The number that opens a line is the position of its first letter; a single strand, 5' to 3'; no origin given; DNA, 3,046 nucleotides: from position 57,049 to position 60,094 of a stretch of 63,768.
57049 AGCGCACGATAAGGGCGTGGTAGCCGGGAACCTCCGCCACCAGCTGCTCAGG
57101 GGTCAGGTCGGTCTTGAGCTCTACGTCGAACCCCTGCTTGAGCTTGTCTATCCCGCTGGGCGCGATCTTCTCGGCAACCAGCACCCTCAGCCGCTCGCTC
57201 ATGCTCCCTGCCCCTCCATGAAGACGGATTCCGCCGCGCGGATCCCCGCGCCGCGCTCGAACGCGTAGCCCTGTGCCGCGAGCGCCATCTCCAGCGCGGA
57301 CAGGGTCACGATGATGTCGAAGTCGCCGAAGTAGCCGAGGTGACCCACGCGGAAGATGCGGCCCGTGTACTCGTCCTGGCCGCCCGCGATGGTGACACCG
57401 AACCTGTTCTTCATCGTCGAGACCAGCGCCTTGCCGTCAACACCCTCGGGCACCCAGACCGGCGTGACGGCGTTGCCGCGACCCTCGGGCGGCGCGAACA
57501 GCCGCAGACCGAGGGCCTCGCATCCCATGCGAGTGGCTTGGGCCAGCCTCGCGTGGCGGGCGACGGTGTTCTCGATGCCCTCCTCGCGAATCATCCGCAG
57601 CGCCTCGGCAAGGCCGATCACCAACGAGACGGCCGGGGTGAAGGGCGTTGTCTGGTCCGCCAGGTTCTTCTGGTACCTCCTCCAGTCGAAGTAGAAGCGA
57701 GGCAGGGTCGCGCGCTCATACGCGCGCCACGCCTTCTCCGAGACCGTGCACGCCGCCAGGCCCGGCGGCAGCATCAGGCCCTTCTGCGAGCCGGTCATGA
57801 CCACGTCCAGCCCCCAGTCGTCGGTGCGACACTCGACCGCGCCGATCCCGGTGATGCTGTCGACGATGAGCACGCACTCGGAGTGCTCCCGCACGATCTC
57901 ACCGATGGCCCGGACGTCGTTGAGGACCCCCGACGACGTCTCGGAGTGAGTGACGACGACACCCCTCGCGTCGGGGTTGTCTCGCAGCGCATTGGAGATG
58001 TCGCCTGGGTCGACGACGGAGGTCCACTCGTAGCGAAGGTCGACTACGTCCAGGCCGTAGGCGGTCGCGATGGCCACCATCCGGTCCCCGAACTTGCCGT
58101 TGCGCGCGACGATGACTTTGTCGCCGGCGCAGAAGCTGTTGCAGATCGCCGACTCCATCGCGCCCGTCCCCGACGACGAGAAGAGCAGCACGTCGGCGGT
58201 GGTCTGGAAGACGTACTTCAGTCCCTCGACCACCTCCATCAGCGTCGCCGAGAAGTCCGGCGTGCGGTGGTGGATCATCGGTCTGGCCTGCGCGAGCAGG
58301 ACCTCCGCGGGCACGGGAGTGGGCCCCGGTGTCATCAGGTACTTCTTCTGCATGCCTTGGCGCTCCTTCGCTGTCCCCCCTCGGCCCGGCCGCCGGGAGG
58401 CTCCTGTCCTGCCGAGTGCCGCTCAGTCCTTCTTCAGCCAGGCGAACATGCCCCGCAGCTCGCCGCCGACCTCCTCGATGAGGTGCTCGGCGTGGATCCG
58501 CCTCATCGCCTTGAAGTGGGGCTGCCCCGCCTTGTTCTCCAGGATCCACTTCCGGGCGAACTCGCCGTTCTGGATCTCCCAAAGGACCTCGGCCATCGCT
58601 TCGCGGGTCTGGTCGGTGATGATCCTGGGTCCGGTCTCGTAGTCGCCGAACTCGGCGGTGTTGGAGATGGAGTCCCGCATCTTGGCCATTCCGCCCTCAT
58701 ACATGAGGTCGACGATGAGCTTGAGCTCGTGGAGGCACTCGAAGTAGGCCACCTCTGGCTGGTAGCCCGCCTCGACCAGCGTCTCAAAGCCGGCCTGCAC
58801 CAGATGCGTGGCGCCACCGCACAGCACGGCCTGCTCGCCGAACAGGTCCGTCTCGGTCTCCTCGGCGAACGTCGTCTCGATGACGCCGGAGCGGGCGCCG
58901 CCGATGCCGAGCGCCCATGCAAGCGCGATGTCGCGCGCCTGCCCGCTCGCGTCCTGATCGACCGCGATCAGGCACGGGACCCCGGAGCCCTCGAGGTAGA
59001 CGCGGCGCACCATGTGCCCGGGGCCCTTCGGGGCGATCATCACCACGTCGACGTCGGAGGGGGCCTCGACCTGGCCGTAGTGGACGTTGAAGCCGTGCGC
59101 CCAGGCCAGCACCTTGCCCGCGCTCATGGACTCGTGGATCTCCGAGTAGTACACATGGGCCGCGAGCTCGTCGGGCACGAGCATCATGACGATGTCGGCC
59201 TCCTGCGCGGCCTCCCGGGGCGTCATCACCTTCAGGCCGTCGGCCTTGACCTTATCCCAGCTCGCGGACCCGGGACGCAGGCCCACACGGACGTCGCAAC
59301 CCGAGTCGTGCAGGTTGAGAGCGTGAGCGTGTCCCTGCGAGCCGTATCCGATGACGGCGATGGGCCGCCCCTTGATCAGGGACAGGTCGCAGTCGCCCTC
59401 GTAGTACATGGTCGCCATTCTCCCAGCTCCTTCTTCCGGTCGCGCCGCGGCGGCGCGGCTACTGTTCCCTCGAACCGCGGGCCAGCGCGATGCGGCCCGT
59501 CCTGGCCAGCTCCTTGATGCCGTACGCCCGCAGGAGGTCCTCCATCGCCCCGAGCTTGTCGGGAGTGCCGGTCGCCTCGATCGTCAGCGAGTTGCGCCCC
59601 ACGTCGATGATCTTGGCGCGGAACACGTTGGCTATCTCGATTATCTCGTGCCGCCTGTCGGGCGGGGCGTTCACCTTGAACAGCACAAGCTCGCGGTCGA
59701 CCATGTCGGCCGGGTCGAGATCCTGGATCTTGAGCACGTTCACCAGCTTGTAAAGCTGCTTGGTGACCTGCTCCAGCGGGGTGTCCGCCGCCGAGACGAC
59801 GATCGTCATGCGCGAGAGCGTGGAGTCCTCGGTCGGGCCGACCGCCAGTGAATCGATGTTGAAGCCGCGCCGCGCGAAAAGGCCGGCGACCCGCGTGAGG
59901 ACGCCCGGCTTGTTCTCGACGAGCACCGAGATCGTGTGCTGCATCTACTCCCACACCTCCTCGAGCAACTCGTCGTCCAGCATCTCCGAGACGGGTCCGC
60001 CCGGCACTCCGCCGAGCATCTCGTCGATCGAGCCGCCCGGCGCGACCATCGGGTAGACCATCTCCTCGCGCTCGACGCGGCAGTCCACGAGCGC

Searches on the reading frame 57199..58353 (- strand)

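Call 40: search_protein_families(library=pfam, proteins=[window:57199-58353:-], max_evalue=0.001)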
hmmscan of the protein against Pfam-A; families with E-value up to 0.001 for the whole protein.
window:57199-58353:- (384 aa): 2 families
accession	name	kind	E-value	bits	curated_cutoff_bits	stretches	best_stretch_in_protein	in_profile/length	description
PF00266.25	Aminotran_5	-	2.2e-25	89.8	21.5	1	9-326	6-339/371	Aminotransferase class-V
PF01053.26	Cys_Met_Meta_PP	-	1.4e-05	24.3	27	1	56-190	70-197/381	Cys/Met metabolism PLP-dependent enzyme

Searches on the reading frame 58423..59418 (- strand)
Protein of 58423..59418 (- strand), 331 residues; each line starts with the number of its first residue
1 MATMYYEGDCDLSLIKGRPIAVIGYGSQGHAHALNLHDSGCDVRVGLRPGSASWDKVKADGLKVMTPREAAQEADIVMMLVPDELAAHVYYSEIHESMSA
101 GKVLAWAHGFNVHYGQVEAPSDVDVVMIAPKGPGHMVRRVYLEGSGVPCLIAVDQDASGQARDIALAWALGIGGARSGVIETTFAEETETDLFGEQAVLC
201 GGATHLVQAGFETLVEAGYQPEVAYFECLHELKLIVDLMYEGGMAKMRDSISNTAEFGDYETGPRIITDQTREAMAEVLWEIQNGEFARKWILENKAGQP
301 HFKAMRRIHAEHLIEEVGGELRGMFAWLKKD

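Call 40: search_protein_families(library=pfam, proteins=[window:58423-59418:-], max_evalue=0.001)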
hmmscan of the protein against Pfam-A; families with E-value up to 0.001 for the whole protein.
window:58423-59418:- (331 aa): 6 families
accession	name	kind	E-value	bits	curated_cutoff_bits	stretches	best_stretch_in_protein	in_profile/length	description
PF07991.19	KARI_N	-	2.8e-74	248.6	20.6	1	15-178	2-165/165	Acetohydroxy acid isomeroreductase, NADPH-binding domain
PF01450.25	KARI_C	-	1.8e-65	220.1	29.1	1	184-327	1-144/144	Ketol-acid reductoisomerase, C-terminal domain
PF03446.21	NAD_binding_2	-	8.3e-08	32.8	21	1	20-104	2-89/161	NAD binding domain of 6-phosphogluconate dehydrogenase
PF03807.23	F420_oxidored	-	2.4e-07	31.7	21.6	1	20-103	2-87/94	NADP oxidoreductase coenzyme F420-dependent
PF02826.25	2-Hacid_dh_C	-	0.00012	22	25.1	1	14-84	33-102/178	D-isomer specific 2-hydroxyacid dehydrogenase, NAD binding domain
PF02558.23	ApbA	-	0.00092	19.3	22.2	0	20-70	1-48/150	Ketopantoate reductase PanE/ApbA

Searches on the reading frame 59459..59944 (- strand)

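Call 40: search_protein_families(library=pfam, proteins=[window:59459-59944:-], max_evalue=0.001)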
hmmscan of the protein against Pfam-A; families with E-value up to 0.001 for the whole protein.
window:59459-59944:- (161 aa): 5 families
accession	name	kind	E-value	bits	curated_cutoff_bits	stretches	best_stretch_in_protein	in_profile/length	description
PF10369.15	ALS_ss_C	-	1.5e-30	105.5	23.2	1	84-157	1-74/74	Small subunit of acetolactate synthase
PF22629.2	ACT_AHAS_ss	-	4.5e-29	100.8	27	1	5-72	1-67/67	AHAS small subunit-like ACT domain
PF13710.12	ACT_5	-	7.6e-18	64.5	27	1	12-73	2-62/62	ACT domain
PF01842.31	ACT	-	1.7e-17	63.3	27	1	3-68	1-65/66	ACT domain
PF13291.12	ACT_4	-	7.3e-05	23.8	27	1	4-73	8-78/80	ACT domain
